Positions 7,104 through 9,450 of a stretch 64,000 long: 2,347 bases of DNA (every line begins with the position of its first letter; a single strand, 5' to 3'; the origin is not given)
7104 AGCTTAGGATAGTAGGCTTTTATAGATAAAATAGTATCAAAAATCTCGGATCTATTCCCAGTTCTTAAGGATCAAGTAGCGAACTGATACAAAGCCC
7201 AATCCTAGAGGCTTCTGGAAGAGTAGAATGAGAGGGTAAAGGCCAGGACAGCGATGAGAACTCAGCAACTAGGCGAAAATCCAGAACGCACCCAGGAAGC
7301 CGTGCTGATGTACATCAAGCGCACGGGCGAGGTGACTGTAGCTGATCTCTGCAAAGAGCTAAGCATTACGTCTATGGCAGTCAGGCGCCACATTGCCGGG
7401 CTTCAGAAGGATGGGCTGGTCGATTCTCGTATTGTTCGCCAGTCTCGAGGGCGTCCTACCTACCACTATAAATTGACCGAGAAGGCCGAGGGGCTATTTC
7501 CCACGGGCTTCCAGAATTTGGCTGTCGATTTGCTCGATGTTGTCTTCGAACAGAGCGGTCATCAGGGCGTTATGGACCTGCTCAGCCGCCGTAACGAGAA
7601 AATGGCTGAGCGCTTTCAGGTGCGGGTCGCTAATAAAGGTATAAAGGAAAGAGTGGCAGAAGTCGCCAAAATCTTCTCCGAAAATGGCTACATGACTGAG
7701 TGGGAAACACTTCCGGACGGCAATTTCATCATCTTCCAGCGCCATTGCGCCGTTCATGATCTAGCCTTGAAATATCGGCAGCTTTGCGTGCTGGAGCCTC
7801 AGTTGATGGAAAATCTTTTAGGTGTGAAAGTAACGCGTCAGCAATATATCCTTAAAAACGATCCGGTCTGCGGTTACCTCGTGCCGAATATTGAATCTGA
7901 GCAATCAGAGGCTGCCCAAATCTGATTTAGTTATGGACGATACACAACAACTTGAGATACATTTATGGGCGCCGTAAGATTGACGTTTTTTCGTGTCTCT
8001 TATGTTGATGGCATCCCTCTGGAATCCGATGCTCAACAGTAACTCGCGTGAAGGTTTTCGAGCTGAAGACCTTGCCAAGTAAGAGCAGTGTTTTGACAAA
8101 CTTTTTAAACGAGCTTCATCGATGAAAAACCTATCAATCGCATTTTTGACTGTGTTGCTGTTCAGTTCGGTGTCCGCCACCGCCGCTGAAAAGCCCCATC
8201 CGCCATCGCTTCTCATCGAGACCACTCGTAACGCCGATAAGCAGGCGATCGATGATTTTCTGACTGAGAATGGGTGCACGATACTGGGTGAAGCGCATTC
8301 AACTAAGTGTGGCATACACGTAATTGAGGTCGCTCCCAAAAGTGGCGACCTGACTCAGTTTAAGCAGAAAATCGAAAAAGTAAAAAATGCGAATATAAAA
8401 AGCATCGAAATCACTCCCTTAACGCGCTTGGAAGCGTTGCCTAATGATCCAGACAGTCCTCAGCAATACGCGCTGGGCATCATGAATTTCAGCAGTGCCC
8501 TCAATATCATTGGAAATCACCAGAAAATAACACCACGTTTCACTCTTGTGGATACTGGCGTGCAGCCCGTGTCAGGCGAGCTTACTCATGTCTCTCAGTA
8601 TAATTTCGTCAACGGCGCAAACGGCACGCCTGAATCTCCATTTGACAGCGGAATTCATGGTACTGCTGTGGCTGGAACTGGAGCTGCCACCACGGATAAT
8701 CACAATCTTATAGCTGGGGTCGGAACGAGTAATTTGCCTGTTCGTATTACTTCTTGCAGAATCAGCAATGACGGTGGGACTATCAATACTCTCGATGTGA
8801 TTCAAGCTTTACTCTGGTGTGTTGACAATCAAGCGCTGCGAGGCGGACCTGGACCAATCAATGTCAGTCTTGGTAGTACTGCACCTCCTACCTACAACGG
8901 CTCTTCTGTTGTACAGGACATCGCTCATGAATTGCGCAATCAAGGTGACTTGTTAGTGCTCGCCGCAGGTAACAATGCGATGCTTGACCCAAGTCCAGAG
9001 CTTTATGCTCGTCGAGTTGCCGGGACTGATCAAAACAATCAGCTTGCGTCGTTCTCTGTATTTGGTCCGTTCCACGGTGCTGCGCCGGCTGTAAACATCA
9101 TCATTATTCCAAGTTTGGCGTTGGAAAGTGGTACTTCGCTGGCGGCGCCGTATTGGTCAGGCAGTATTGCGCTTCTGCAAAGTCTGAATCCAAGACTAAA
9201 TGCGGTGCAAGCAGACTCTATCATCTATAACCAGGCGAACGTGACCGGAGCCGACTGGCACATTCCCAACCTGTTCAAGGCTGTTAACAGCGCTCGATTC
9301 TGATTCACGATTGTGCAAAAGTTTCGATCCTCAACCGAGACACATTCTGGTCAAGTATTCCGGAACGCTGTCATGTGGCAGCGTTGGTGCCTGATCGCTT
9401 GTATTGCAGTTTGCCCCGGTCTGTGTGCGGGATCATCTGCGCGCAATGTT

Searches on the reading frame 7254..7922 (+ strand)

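Call 54: search_protein_families(library=pfam, proteins=[window:7254-7922:+], max_evalue=0.0001)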
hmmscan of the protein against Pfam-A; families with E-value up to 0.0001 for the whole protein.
window:7254-7922:+ (223 aa): 7 families
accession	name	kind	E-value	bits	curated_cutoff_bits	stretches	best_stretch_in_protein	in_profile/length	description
PF12802.13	MarR_2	-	1.1e-07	32.4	27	1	15-59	8-53/61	MarR family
PF08279.18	HTH_11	-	1.7e-06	28.3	25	1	14-58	3-44/55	HTH domain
PF02002.24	TFIIE_alpha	-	1e-05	25.8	22.9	1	13-73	14-75/105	TFIIE alpha subunit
PF08220.18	HTH_DeoR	-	1.4e-05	25.2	21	1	14-56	2-44/57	DeoR-like helix-turn-helix domain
PF01047.28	MarR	-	2.7e-05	24.4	24.6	1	12-58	3-49/59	MarR family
PF01022.26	HTH_5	-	5.1e-05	23.5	22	0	17-58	7-47/47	Bacterial regulatory protein, arsR family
PF13412.12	HTH_24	-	8.5e-05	22.5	21.9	0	12-56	3-47/48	Winged helix-turn-helix DNA-binding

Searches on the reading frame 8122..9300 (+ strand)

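Call 54: search_protein_families(library=pfam, proteins=[window:8122-9300:+], max_evalue=0.0001)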
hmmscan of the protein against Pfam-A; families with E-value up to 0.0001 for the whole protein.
window:8122-9300:+ (393 aa): 1 family
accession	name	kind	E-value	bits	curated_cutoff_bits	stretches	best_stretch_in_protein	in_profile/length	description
PF00082.27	Peptidase_S8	-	3.9e-19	69.5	21.8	1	143-372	9-273/288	Subtilase family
